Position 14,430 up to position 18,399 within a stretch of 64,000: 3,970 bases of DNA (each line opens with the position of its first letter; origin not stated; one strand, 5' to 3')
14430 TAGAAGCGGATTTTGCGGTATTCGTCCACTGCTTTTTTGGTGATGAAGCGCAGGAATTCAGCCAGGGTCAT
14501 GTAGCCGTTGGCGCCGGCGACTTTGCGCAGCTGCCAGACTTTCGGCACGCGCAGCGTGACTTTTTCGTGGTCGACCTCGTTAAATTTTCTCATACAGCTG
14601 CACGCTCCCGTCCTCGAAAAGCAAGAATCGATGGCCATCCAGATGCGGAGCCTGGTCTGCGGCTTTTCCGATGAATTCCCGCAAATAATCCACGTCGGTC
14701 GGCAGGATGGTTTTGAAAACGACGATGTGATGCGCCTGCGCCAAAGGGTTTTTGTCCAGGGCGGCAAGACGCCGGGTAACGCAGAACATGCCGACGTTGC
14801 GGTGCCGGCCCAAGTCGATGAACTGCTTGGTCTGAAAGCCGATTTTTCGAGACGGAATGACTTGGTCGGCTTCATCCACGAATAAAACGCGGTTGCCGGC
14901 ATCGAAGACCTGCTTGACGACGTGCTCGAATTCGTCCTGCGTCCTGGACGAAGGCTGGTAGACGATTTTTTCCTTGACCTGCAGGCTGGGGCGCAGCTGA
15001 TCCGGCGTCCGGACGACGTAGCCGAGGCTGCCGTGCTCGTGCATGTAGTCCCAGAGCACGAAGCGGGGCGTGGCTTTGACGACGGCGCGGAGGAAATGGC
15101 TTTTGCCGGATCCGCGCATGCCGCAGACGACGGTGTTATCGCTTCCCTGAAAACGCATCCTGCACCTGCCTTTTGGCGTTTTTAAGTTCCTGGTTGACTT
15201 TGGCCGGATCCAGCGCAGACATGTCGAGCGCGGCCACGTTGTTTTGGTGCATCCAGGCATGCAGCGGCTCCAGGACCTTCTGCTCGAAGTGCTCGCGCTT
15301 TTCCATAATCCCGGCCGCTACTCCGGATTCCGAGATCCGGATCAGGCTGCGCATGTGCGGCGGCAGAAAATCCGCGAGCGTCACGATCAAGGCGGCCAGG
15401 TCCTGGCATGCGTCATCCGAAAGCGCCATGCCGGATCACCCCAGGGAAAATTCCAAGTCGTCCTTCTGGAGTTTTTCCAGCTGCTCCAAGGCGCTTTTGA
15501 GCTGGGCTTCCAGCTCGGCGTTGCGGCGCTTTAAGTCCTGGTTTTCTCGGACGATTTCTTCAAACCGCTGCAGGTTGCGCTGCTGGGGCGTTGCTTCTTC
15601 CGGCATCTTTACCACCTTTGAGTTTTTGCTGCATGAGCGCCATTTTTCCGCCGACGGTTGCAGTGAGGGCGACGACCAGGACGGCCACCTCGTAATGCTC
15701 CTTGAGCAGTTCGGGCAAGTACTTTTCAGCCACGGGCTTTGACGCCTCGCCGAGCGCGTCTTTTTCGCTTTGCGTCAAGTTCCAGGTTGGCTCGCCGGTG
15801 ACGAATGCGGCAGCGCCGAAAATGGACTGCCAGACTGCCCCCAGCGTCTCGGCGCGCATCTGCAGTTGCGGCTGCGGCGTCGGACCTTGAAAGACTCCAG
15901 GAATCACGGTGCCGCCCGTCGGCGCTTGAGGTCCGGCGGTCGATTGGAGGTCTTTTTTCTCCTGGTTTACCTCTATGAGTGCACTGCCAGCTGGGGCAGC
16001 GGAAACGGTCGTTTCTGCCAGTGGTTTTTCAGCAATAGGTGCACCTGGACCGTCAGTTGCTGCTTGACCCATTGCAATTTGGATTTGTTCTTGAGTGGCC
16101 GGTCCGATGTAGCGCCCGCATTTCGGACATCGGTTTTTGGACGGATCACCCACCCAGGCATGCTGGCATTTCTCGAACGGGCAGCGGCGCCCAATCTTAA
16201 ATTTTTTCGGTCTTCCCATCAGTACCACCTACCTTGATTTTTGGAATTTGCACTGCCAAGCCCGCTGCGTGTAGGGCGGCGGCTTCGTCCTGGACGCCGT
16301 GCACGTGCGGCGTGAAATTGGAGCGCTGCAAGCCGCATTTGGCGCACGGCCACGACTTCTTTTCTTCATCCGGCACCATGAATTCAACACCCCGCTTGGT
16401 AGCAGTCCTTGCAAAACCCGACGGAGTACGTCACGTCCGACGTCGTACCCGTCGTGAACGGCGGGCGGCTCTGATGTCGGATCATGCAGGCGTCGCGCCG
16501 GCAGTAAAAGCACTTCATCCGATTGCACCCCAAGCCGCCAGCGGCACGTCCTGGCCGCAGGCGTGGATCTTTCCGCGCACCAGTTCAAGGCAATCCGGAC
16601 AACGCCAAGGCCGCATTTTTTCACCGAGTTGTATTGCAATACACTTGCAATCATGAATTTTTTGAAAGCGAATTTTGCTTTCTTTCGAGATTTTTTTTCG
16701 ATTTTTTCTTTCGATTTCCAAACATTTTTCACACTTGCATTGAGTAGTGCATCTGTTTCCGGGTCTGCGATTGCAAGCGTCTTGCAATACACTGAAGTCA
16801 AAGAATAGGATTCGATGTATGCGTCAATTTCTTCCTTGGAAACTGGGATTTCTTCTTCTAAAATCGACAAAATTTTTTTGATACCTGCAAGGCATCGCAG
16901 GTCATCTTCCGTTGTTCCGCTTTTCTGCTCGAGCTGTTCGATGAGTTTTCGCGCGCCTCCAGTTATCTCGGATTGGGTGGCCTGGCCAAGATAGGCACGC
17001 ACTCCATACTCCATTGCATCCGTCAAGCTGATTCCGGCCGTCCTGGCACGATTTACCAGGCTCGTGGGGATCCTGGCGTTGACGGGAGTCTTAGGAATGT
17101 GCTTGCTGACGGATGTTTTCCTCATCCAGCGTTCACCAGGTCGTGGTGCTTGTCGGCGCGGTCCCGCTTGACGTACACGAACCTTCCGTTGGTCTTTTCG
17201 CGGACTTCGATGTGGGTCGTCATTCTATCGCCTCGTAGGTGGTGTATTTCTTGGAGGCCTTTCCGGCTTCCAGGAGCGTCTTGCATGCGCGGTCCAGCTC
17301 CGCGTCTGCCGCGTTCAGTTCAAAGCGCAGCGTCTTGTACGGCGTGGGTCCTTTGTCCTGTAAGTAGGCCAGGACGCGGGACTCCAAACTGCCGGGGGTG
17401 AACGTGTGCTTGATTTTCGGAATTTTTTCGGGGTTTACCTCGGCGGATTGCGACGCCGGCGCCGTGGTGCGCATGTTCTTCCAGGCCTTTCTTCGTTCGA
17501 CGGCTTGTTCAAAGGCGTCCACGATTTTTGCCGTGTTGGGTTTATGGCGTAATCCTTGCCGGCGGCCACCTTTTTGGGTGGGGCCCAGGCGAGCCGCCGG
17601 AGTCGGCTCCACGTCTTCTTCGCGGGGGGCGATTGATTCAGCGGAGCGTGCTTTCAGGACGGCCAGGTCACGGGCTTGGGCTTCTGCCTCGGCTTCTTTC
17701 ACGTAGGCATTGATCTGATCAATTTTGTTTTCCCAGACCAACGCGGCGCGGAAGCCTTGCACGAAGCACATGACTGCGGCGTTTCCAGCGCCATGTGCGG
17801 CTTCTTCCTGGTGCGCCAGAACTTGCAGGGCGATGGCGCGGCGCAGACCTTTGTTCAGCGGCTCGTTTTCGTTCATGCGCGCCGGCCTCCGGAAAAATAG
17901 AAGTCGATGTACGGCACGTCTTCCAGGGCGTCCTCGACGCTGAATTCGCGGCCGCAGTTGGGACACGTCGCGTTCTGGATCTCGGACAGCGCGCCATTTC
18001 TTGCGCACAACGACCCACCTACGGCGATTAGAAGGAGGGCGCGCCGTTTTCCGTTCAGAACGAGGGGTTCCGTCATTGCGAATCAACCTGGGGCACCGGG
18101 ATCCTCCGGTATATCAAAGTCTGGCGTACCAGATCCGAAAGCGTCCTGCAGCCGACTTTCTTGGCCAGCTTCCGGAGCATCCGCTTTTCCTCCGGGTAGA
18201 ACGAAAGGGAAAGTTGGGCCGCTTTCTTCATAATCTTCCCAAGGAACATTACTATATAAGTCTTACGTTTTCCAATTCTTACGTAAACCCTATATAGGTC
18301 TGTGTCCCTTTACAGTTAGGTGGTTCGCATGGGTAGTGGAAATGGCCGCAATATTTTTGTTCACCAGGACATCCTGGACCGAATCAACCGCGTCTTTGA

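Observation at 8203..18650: About 10.4-kb integrated virus-like element with a packaging ATPase and candidate jelly-roll capsid genes next to tRNA-Leu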

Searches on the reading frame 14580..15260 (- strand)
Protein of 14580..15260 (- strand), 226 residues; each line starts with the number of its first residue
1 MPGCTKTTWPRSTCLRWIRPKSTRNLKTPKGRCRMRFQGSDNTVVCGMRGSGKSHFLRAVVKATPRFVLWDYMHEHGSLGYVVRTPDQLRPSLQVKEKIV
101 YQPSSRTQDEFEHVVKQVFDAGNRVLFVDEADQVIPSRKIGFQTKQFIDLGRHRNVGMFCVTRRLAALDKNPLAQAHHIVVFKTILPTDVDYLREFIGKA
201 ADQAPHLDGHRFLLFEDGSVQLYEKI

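Call 8: search_protein_families(library=pfam, proteins=[window:14580-15260:-], max_evalue=0.1)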
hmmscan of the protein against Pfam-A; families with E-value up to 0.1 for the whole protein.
window:14580-15260:- (226 aa): 12 families
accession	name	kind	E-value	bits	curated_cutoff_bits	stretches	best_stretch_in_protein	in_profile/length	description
PF13401.12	AAA_22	-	6.1e-05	23.8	27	1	41-137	6-97/130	AAA domain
PF00004.35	AAA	-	0.00018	22.4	21.2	1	45-138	3-73/131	ATPase family associated with various cellular activities (AAA)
PF13671.12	AAA_33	-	0.00094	19.9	27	1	44-80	3-25/143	AAA domain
PF25201.1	nSTAND6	-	0.0036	17.8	27.7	1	41-138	19-117/148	Novel STAND NTPase 6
PF20703.3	nSTAND1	-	0.0048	17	27.1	1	41-149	34-142/379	Novel STAND NTPase 1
PF25199.1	nSTAND_NTPase5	-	0.005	17.1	34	0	6-62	8-63/145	Novel STAND NTPase 5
PF24389.1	ORC-CDC6-like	-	0.0061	15.8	27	1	37-59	29-51/571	ORC-CDC6-like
PF13191.12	AAA_16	-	0.012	16.5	32.6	1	41-76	25-63/167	AAA ATPase domain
PF01580.24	FtsK_SpoIIIE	-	0.027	14.4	24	1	41-61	39-60/221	FtsK/SpoIIIE family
PF01443.25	Viral_helicase1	-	0.028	14.7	21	0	43-131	1-68/228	Viral superfamily 1 RNA helicase core domain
PF13173.12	AAA_14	-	0.032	14.7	27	0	43-134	5-74/129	AAA domain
PF13555.12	AAA_29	-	0.033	14.4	27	1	34-60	16-42/61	P-loop containing region of AAA domain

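Call 10: search_protein_families(library=phrogs, proteins=[window:14580-15260:-], max_evalue=0.05)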
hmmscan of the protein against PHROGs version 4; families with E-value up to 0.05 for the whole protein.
window:14580-15260:- (226 aa): 3 families
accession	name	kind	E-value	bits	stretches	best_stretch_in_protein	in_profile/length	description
phrog_2666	-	head and packaging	8.7e-24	85.1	1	24-204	305-504/555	terminase large subunit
phrog_168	-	DNA, RNA and nucleotide metabolism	0.0096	16.6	1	41-134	43-112/314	clamp loader of DNA polymerase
phrog_11271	-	head and packaging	0.026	15.4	1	98-168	64-135/145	head morphogenesis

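Call 11: search_solved_structures(query=window:14580-15260:-, max_evalue=1, show_alignments=2)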
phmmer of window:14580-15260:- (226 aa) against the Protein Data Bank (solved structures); distinct sequences matched with E-value up to 1: 17.
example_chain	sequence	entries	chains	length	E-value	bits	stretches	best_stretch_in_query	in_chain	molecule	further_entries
4kfr_A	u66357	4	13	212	6.5e-05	25.9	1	41-219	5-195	Genome packaging NTPase B204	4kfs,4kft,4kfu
4r2h_A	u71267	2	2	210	0.00015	24.7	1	41-219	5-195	STIV B204 ATPase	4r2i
2r2a_A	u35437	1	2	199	0.021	17.7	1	109-178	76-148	Uncharacterized protein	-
4d2i_A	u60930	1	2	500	0.024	17.5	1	148-199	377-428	HERA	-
8ouw_2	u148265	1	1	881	0.071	15.9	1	29-111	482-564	DNA replication licensing factor MCM2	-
6raw_2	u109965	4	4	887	0.3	13.8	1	35-101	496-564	DNA replication licensing factor Mcm2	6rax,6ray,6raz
7et3_H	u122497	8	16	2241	0.38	13.5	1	80-212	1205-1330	Large tegument protein deneddylase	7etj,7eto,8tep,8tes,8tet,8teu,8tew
3oec_A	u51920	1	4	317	0.53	13.1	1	21-98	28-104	Carveol dehydrogenase (MythA.01326.c, A0R518 homolog)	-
8q6o_A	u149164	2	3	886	0.71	12.6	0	27-88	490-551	DNA replication licensing factor mcm2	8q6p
7wi7_B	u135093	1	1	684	0.73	12.6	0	35-71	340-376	DNA helicase MCM9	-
3s55_A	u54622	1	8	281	0.78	12.5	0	36-100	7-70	Putative short-chain dehydrogenase/reductase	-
6obk_A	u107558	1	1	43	0.9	12.3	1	96-124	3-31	Uncharacterized protein ORF47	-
8s0d_2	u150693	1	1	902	0.92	12.3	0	27-94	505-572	DNA replication licensing factor MCM2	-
22vt_2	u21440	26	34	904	0.92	12.3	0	27-94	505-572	DNA replication licensing factor MCM2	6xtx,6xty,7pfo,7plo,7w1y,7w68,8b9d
8z0f_A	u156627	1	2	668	0.96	12.2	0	37-106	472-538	ATP-binding cassette sub-family D member 3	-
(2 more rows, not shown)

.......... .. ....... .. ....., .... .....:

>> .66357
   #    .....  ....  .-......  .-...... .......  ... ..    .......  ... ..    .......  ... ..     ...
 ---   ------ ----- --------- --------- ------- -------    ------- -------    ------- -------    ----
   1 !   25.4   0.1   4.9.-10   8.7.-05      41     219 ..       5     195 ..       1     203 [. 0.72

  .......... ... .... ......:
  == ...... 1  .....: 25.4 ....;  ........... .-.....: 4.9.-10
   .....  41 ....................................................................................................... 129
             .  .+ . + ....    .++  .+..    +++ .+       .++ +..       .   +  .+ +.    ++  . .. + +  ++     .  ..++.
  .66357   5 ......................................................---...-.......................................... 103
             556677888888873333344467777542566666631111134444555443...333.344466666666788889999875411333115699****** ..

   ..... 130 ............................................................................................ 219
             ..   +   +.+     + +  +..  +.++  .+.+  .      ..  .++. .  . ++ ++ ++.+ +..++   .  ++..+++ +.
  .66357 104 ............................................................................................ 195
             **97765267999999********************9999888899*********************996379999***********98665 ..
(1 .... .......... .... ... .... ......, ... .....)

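Call 12: search_dna_similar(query=window:14580-15260:-, collection=phages, mode=protein, max_evalue=0.001, max_rows=25)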
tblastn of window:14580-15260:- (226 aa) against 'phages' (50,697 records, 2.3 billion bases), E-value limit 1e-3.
No match.

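Call 75: search_dna_similar(query=window:14580-15158:-, collection=plasmids, mode=protein, max_evalue=0.01, max_rows=15)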
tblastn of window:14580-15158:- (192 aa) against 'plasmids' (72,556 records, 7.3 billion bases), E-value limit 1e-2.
Records with a match: 1; places in all: 1; records where one place covers at least 80% of the query: 1.
Best place of each record, by identity: <60% 1.
By first word of the organism name: Pyrobaculum 1.
By predicted mobility (MOB-suite, as given by PLSDB): non-mobilizable 1.
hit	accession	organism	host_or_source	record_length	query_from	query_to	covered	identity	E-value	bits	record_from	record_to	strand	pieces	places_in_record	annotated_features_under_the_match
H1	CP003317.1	Pyrobaculum oguniense TE7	-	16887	3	179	92%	29.8%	4e-17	86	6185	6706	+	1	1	putative ATPase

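Call 76: get_annotated_region(hit=H1, flank=9000)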
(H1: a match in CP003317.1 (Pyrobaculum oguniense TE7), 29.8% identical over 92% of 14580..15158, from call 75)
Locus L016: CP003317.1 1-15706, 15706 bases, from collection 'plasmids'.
description: Pyrobaculum oguniense TE7 extrachromosomal element, complete sequence
organism: Pyrobaculum oguniense TE7 (NCBI taxid 698757)
taxonomy: Archaea; Thermoproteota; Thermoprotei; Thermoproteales; Thermoproteaceae; Pyrobaculum; Pyrobaculum oguniense; Pyrobaculum oguniense TE7
host: -; source: -; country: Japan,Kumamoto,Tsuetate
typing (MOB-suite, as given by PLSDB): non-mobilizable
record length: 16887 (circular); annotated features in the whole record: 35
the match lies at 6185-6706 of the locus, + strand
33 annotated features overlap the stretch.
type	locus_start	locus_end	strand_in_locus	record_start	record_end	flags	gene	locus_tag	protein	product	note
CDS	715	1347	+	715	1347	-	-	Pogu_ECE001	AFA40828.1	hypothetical protein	-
CDS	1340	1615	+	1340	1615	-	-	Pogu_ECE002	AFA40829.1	hypothetical protein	-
CDS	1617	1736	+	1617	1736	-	-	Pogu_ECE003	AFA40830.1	hypothetical protein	-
CDS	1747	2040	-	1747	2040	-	-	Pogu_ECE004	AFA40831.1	hypothetical protein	-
CDS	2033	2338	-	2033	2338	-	-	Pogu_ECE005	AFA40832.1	hypothetical protein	-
CDS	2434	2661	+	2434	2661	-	-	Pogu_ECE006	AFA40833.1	hypothetical protein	-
CDS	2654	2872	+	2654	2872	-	-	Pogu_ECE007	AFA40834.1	hypothetical protein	-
CDS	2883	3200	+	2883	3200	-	-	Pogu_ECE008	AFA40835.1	hypothetical protein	-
CDS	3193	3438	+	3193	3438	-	-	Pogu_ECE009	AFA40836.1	hypothetical protein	-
CDS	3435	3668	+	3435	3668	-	-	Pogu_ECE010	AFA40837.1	ribbon-helix-helix protein, copG family protein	-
CDS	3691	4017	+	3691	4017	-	-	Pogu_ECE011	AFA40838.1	hypothetical protein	-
CDS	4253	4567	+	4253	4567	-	-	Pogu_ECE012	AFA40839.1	hypothetical protein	-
CDS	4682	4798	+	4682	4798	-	-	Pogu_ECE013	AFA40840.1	hypothetical protein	-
CDS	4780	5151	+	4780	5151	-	-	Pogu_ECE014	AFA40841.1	hypothetical protein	-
CDS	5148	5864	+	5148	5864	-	-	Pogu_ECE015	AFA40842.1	hypothetical protein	-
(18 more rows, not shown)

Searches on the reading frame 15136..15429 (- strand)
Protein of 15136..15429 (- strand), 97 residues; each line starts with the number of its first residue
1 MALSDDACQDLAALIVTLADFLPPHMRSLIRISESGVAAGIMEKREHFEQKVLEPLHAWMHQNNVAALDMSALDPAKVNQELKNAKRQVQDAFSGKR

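Call 52: search_protein_families(library=pfam, proteins=[window:15136-15429:-], max_evalue=0.1)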
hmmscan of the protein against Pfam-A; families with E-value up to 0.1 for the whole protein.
window:15136-15429:- (97 aa): 1 family
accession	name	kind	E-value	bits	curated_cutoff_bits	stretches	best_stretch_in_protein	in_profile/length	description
PF13523.12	Acetyltransf_8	-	0.023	14.8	27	1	53-87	6-41/145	Acetyltransferase (GNAT) domain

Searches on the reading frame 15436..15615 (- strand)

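Call 52: search_protein_families(library=pfam, proteins=[window:15436-15615:-], max_evalue=0.1)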
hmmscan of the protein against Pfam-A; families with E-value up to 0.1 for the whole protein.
window:15436-15615:- (59 aa): 8 families
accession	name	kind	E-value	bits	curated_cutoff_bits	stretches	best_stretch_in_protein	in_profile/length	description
PF04849.18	HAP1_N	-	0.0019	17.9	33.9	1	20-52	89-121/307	HAP1 N-terminal conserved region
PF08990.16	Docking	-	0.015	15.4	20.9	1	23-37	15-29/29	Erythronolide synthase docking domain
PF18595.6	Nuf2_DHR10-like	-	0.018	15.5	28.4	1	12-52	60-100/117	Nuf2, DHR10-like domain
PF11932.13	DUF3450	-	0.024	14.4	32.6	1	11-53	46-116/241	Protein of unknown function (DUF3450)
PF07989.16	Cnn_1N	-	0.037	14.6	28.5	1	6-52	27-72/74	Centrosomin N-terminal motif 1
PF10779.14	XhlA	-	0.039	14.6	34.7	1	26-51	21-46/67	Haemolysin XhlA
PF05103.18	DivIVA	-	0.059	13.8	28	1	16-51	32-67/131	DivIVA protein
PF14775.11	NYD-SP28_assoc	-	0.072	13.6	27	0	16-43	33-60/60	Sperm tail C-terminal domain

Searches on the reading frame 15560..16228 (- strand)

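Call 8: search_protein_families(library=pfam, proteins=[window:15560-16228:-], max_evalue=0.1)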
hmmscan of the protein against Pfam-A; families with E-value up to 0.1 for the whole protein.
window:15560-16228:- (222 aa): 0 families

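Call 10: search_protein_families(library=phrogs, proteins=[window:15560-16228:-], max_evalue=0.05)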
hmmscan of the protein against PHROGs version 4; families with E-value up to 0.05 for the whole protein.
window:15560-16228:- (222 aa): 1 family
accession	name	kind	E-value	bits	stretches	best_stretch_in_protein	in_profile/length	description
phrog_29191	-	unknown function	0.043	14.5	0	20-38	13-31/43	-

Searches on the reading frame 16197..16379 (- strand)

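Call 52: search_protein_families(library=pfam, proteins=[window:16197-16379:-], max_evalue=0.1)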
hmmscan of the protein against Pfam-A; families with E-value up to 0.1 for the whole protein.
window:16197-16379:- (60 aa): 2 families
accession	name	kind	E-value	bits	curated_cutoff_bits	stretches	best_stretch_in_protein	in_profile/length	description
PF21504.2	FLIC_barrel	-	0.034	14.5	27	1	48-58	16-26/44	Flagellin, barrel domain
PF10825.13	DUF2752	-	0.042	14.4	27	1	10-42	9-40/49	Protein of unknown function (DUF2752)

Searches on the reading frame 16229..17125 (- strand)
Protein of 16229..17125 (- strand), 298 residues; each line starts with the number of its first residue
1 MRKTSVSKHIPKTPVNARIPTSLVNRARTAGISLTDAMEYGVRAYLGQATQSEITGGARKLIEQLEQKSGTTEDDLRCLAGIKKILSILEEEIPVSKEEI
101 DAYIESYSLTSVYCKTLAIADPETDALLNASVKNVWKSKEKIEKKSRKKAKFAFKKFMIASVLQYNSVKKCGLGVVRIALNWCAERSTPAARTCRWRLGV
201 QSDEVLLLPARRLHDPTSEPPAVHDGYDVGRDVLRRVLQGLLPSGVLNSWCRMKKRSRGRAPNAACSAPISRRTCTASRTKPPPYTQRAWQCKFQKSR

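Call 8: search_protein_families(library=pfam, proteins=[window:16229-17125:-], max_evalue=0.1)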
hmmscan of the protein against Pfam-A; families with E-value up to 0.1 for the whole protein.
window:16229-17125:- (298 aa): 1 family
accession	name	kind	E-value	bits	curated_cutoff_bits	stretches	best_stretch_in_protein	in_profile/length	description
PF10178.14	PAC3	-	0.036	14.7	21.2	0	35-70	24-59/87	Proteasome assembly chaperone 3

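Call 10: search_protein_families(library=phrogs, proteins=[window:16229-17125:-], max_evalue=0.05)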
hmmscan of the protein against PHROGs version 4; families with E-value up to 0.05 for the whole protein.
window:16229-17125:- (298 aa): 0 families

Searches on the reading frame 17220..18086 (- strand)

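Call 8: search_protein_families(library=pfam, proteins=[window:17220-18086:-], max_evalue=0.1)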
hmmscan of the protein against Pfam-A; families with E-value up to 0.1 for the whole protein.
window:17220-18086:- (288 aa): 1 family
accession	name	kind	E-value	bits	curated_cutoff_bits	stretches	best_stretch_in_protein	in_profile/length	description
PF25550.1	DUF7928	-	0.053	13.5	27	1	83-135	92-143/160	Domain of unknown function (DUF7928)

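Call 10: search_protein_families(library=phrogs, proteins=[window:17220-18086:-], max_evalue=0.05)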
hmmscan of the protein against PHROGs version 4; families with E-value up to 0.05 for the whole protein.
window:17220-18086:- (288 aa): 0 families

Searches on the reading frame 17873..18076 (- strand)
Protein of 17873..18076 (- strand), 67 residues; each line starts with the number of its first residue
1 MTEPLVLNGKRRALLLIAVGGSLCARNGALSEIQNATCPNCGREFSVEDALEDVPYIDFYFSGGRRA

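Call 52: search_protein_families(library=pfam, proteins=[window:17873-18076:-], max_evalue=0.1)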
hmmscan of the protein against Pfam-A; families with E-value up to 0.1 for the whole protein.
window:17873-18076:- (67 aa): 7 families
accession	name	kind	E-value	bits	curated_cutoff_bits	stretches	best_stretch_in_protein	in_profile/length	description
PF13913.12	zf-C2HC_2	-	0.0024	18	27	1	37-52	4-18/25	zinc-finger of a C2HC-type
PF24460.1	DUF7575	-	0.0052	16.6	28.5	1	36-45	4-13/28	Domain of unknown function (DUF7575)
PF04641.18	Rtf2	-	0.0097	15.7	27.4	1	6-50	119-161/258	Rtf2 RING-finger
PF04423.19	Rad50_zn_hook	-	0.014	15.6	24.3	1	29-49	11-33/52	Rad50 zinc hook motif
PF24441.1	DUF7560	-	0.026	14.7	27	1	37-50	7-20/44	Family of unknown function (DUF7560)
PF13717.11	Zn_ribbon_4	-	0.037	14.4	30.3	1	36-50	3-17/36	zinc-ribbon domain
PF08271.17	Zn_Ribbon_TF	-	0.068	13.2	29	1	37-50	2-15/43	TFIIB zinc-binding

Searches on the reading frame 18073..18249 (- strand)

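Call 52: search_protein_families(library=pfam, proteins=[window:18073-18249:-], max_evalue=0.1)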
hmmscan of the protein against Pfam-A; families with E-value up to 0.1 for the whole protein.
window:18073-18249:- (58 aa): 2 families
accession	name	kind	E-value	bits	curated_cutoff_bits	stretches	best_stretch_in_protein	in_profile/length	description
PF21983.2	NikA-like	-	1.1e-05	25.9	27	1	8-53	2-46/72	Mobilization protein NikA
PF19514.5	MobC_2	-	0.064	13.4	27.5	1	5-57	16-68/140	MobC-like protein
